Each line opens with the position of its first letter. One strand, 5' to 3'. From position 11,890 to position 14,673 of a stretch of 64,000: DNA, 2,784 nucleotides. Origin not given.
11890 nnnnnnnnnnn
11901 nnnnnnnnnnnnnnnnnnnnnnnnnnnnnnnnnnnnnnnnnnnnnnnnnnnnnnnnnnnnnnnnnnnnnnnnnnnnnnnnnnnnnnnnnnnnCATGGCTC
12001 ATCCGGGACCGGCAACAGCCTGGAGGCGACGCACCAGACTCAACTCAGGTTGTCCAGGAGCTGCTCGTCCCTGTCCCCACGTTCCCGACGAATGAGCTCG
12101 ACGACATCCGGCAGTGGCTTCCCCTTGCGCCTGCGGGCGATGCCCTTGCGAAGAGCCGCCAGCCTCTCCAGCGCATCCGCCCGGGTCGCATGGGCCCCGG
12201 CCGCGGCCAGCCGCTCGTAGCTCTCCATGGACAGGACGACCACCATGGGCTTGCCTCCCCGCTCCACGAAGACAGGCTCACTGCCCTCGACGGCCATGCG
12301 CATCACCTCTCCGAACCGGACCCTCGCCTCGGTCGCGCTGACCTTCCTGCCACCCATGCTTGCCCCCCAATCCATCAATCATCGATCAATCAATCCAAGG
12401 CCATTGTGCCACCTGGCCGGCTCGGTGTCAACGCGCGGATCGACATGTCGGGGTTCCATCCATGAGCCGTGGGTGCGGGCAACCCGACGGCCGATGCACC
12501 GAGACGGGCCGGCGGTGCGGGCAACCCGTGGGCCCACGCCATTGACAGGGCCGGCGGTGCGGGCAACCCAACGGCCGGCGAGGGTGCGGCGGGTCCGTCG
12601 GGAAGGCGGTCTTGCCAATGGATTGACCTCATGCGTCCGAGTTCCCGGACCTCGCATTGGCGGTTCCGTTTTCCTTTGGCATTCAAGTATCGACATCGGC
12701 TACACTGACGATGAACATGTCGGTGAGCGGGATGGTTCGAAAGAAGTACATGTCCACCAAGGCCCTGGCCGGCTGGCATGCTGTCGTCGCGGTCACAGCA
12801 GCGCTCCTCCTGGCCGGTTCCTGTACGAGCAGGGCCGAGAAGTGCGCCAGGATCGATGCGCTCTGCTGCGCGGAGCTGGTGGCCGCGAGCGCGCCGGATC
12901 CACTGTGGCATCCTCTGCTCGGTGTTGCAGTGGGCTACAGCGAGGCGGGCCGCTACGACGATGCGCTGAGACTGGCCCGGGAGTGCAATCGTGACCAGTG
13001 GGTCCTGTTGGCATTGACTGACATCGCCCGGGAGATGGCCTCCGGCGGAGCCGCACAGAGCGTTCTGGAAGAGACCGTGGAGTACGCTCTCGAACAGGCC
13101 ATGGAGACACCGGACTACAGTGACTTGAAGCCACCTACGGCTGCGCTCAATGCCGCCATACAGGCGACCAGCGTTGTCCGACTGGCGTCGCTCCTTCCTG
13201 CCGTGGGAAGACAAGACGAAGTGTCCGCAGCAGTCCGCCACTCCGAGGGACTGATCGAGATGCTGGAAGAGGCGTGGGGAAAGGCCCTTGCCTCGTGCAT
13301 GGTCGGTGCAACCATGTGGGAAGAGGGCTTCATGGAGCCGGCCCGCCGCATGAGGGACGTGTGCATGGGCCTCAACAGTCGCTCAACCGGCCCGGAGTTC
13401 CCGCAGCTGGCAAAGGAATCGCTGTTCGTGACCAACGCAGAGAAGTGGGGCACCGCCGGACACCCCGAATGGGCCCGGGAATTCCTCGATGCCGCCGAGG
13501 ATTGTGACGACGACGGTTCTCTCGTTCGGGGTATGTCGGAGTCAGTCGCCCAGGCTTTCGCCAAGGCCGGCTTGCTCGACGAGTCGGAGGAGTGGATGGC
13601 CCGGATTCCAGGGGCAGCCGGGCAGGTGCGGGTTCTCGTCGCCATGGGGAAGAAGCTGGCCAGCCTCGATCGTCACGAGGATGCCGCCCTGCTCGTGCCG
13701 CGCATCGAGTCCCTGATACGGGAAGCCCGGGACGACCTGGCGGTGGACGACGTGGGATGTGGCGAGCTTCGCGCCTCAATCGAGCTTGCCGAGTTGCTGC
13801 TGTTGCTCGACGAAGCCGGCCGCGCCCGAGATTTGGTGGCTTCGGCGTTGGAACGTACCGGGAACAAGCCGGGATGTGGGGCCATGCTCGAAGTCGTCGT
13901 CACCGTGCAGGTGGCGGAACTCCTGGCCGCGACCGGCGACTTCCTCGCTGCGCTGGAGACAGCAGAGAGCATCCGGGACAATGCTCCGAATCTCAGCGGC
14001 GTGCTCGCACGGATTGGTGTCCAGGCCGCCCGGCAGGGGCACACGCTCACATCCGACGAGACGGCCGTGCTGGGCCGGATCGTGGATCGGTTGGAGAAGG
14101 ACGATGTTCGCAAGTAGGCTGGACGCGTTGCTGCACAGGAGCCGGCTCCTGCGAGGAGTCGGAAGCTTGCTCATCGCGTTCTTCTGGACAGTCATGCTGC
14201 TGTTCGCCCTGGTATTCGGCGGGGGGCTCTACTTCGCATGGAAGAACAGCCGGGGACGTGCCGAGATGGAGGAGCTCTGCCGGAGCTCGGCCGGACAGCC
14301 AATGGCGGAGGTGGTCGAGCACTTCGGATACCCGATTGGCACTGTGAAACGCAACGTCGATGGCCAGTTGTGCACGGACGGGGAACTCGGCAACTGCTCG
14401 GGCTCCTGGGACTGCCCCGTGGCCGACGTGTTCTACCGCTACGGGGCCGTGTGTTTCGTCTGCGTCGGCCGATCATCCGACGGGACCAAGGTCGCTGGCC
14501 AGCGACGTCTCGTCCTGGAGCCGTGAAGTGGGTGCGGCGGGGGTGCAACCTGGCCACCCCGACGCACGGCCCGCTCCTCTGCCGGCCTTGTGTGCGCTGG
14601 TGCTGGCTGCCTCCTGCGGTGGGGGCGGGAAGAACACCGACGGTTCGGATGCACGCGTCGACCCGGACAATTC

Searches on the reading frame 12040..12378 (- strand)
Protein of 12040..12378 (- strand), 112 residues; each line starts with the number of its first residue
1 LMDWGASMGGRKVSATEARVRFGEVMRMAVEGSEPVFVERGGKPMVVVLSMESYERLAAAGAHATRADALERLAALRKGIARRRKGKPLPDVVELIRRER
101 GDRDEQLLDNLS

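Call 12: search_protein_families(library=pfam, proteins=[window:12040-12375:-], max_evalue=0.01)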
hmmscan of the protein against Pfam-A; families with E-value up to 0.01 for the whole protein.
window:12040-12375:- (111 aa): 1 family
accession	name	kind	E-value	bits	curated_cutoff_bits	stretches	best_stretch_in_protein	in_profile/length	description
PF02604.26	PhdYeFM_antitox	-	7.1e-12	45.4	29.8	1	11-62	3-51/74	Antitoxin Phd_YefM, type II toxin-antitoxin system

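Call 39: find_encoding_contigs(protein=window:12040-12378:-, flank=10000, max_places=10)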
Protein window:12040-12378:- (112 aa): no gene with exactly this product is on record in the collection.

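Call 63: find_encoding_contigs(protein=window:12040-12357:-, flank=10000, max_places=10)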
Protein window:12040-12357:- (105 aa): 2 contigs read that carry it; 2 places shown.
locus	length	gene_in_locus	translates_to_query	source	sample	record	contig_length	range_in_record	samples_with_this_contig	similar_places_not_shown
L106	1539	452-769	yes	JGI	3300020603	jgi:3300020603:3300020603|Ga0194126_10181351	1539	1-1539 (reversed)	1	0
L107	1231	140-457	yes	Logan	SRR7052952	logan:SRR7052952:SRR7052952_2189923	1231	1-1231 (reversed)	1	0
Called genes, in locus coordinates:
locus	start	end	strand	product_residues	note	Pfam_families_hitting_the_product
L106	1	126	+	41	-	?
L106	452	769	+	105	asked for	PF02604:PhdYeFM_antitox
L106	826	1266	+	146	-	-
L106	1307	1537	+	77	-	?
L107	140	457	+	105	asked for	PF02604:PhdYeFM_antitox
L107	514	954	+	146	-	-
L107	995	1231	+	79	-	?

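Call 77: search_protein_families(library=phrogs, proteins=[window:12040-12354:-], max_evalue=0.01)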
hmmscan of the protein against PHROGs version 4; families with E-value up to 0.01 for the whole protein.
window:12040-12354:- (104 aa): 3 families
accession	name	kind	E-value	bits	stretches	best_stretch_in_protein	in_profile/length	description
phrog_10078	-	unknown function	0.00015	22.8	1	5-51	4-50/87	-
phrog_24310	-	unknown function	0.00092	20.4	1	2-50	9-57/106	-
phrog_2268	-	moron, auxiliary metabolic gene and host takeover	0.0013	19.8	1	16-50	16-48/84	antitoxin from a toxin-antitoxin system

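Call 78: search_protein_families(library=padloc, proteins=[window:12040-12354:-], max_evalue=0.01)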
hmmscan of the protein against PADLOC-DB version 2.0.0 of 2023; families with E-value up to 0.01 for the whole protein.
window:12040-12354:- (104 aa): 0 families

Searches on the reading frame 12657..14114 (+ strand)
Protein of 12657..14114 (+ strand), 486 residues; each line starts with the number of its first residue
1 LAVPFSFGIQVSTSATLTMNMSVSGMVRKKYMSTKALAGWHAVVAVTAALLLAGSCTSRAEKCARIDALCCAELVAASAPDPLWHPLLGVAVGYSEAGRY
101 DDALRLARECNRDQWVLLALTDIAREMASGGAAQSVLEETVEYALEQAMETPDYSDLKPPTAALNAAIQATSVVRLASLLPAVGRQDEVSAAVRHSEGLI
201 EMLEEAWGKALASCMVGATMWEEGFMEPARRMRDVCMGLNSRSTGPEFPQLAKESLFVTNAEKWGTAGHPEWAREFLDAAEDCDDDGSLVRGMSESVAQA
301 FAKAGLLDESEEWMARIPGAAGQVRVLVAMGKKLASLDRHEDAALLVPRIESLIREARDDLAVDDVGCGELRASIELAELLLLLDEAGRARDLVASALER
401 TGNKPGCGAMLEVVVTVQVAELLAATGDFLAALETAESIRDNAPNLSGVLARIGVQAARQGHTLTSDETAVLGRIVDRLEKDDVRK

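Call 12: search_protein_families(library=pfam, proteins=[window:12657-14114:+], max_evalue=0.01)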
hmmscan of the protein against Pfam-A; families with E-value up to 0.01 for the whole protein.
window:12657-14114:+ (486 aa): 3 families
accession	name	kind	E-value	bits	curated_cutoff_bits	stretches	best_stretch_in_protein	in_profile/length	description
PF13424.12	TPR_12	-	4.9e-05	23.9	30.1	0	373-441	5-73/77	Tetratricopeptide repeat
PF14559.12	TPR_19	-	0.0025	18.5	25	0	96-144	3-55/68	Tetratricopeptide repeat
PF13428.12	TPR_14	-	0.0097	17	23.5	0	417-448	5-36/44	Tetratricopeptide repeat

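Call 30: search_protein_families(library=ncbifam, proteins=[window:12657-14114:+], max_evalue=1)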
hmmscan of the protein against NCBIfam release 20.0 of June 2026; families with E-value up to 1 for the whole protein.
window:12657-14114:+ (486 aa): 2 families
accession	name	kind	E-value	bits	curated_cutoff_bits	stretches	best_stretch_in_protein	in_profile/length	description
NF008755.0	PRK11788.1-3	equivalog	0.028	13.7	430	1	296-325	113-142/388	lipopolysaccharide assembly protein LapB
NF007498.0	PRK10091.1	equivalog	0.12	11.2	499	1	19-81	250-310/390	MFS transporter AraJ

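Call 56: find_homologous_proteins(query=window:12657-14114:+, max_evalue=0.00001)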
Query window:12657-14114:+ (486 aa): 2 proteins with E <= 0.00001 among 8000 candidates.
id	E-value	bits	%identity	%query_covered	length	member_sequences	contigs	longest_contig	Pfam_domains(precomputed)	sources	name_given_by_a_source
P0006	1.3e-293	992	100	95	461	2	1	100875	-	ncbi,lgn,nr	ncbi:MAG: hypothetical protein FJ109_00080 [Deltaproteobacteria bacterium]|nr:hypothetical protein [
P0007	9.8e-83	297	40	90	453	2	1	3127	PF14559.13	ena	-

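Call 57: find_encoding_contigs(protein=P0007, flank=10000, max_places=3)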
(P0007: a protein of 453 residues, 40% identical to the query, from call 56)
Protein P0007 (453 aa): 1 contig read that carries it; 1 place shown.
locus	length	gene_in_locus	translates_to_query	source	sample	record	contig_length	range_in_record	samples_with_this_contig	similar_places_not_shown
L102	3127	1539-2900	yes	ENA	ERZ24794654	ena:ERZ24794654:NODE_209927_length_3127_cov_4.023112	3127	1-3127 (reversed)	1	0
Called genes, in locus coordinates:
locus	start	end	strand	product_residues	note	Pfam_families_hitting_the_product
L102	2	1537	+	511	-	?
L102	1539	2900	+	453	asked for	PF14559:TPR_19 (faint)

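Call 77: search_protein_families(library=phrogs, proteins=[window:12732-14114:+], max_evalue=0.01)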
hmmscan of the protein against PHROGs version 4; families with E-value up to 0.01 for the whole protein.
window:12732-14114:+ (461 aa): 0 families

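Call 78: search_protein_families(library=padloc, proteins=[window:12732-14114:+], max_evalue=0.01)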
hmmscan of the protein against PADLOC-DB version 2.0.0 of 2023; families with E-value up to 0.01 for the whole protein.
window:12732-14114:+ (461 aa): 0 families

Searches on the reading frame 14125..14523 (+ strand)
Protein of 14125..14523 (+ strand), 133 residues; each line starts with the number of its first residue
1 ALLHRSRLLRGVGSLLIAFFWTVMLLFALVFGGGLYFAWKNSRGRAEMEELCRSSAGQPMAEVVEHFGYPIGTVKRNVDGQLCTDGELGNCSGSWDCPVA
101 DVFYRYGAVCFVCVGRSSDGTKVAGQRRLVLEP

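Call 12: search_protein_families(library=pfam, proteins=[window:14125-14523:+], max_evalue=0.01)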
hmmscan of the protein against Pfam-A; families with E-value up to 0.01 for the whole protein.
window:14125-14523:+ (133 aa): 0 families

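Call 30: search_protein_families(library=ncbifam, proteins=[window:14125-14523:+], max_evalue=1)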
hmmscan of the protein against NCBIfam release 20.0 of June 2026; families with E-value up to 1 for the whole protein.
window:14125-14523:+ (133 aa): 0 families

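Call 77: search_protein_families(library=phrogs, proteins=[window:14125-14523:+], max_evalue=0.01)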
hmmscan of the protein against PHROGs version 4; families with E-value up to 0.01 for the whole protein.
window:14125-14523:+ (133 aa): 0 families

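Call 78: search_protein_families(library=padloc, proteins=[window:14125-14523:+], max_evalue=0.01)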
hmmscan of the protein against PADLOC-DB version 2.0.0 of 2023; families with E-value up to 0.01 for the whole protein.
window:14125-14523:+ (133 aa): 0 families
